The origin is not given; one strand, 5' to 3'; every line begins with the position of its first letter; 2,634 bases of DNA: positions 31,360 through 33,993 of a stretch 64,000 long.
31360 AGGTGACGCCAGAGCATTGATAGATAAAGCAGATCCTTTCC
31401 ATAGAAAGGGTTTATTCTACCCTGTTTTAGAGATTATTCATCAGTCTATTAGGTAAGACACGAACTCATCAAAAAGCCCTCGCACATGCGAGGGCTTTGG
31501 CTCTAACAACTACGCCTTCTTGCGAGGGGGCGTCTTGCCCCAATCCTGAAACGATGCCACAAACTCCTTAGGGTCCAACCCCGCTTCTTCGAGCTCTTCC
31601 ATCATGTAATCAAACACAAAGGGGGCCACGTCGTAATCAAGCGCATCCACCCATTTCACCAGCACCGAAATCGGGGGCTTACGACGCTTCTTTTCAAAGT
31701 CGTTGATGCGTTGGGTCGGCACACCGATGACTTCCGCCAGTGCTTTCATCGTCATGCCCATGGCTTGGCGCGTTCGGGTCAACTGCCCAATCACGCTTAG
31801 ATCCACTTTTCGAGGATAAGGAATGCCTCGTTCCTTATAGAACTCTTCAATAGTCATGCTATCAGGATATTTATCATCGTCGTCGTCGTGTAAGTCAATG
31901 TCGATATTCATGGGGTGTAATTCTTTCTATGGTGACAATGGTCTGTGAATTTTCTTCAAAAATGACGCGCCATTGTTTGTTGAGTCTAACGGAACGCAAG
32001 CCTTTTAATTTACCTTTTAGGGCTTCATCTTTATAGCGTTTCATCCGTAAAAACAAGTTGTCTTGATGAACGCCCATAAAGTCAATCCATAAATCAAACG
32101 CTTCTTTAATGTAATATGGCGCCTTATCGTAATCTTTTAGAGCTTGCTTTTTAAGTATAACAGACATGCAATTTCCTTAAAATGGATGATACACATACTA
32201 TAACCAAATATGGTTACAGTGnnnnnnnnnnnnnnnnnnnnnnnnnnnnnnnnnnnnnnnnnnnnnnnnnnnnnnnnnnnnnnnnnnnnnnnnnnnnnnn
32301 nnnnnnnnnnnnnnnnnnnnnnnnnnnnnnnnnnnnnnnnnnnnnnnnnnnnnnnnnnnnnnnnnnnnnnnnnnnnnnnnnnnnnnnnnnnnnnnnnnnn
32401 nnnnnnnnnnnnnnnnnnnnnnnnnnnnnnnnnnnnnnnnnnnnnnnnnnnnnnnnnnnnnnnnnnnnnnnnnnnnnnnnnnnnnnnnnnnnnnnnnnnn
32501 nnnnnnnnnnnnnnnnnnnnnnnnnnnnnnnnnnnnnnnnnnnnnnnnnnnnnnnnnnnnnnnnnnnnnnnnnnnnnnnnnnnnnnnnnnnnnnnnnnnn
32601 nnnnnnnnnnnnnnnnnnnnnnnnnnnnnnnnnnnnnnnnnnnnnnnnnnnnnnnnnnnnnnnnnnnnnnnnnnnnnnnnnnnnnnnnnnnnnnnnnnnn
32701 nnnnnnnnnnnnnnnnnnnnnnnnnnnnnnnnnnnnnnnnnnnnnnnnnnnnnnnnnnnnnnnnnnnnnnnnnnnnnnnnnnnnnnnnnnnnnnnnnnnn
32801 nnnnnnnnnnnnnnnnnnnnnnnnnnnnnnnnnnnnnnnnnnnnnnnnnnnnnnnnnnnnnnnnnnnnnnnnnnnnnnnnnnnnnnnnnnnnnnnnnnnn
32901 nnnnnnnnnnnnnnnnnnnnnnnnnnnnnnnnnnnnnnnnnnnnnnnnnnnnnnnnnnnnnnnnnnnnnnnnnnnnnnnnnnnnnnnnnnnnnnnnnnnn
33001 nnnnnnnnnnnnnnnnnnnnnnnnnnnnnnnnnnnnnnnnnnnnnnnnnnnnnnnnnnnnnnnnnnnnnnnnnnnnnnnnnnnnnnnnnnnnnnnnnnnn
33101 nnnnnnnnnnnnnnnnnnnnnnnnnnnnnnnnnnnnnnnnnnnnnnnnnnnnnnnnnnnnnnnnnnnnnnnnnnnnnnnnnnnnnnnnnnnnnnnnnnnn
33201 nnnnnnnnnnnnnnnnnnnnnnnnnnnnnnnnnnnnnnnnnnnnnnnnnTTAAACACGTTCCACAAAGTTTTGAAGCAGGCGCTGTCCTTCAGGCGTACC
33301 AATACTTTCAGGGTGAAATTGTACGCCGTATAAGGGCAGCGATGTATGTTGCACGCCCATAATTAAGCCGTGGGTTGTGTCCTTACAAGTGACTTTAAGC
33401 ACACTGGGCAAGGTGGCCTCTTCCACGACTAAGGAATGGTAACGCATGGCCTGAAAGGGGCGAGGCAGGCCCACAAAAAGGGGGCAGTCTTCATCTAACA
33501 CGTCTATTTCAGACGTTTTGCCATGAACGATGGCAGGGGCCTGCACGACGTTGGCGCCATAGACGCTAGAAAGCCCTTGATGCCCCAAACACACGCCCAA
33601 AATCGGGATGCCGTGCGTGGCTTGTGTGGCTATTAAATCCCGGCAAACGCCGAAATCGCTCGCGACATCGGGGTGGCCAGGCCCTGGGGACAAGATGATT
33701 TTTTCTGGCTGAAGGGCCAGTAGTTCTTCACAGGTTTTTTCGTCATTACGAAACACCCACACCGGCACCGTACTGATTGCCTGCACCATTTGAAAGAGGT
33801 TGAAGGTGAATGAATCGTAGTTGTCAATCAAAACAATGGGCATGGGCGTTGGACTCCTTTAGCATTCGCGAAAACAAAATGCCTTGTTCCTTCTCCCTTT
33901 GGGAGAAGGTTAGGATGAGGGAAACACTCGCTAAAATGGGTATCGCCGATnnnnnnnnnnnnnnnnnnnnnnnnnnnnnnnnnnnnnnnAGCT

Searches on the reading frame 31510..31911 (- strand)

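Call 61: search_protein_families(library=pfam, proteins=[window:31510-31911:-])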
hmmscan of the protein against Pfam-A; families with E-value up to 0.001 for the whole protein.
window:31510-31911:- (133 aa): 2 families
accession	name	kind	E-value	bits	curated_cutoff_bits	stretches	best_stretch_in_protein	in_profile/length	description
PF01381.28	HTH_3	-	5.4e-11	42.8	23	1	47-96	4-53/55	Helix-turn-helix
PF13560.12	HTH_31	-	9.3e-05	23.1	27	1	43-94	5-57/64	Helix-turn-helix domain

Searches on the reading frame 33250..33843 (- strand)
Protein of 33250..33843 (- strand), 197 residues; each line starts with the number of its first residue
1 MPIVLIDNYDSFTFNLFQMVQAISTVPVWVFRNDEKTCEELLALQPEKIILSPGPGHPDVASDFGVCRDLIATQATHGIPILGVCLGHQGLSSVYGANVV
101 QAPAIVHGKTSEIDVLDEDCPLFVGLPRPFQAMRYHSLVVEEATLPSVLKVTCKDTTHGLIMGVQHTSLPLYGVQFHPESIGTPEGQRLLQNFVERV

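Call 61: search_protein_families(library=pfam, proteins=[window:33250-33843:-])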
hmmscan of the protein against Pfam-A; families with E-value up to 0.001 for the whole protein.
window:33250-33843:- (197 aa): 2 families
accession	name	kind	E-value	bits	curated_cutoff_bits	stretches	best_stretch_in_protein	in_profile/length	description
PF00117.34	GATase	-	1.4e-50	172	22.8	1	4-195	1-188/190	Glutamine amidotransferase class-I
PF07722.19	Peptidase_C26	-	5e-08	33.4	20.5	1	69-179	96-219/219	Peptidase C26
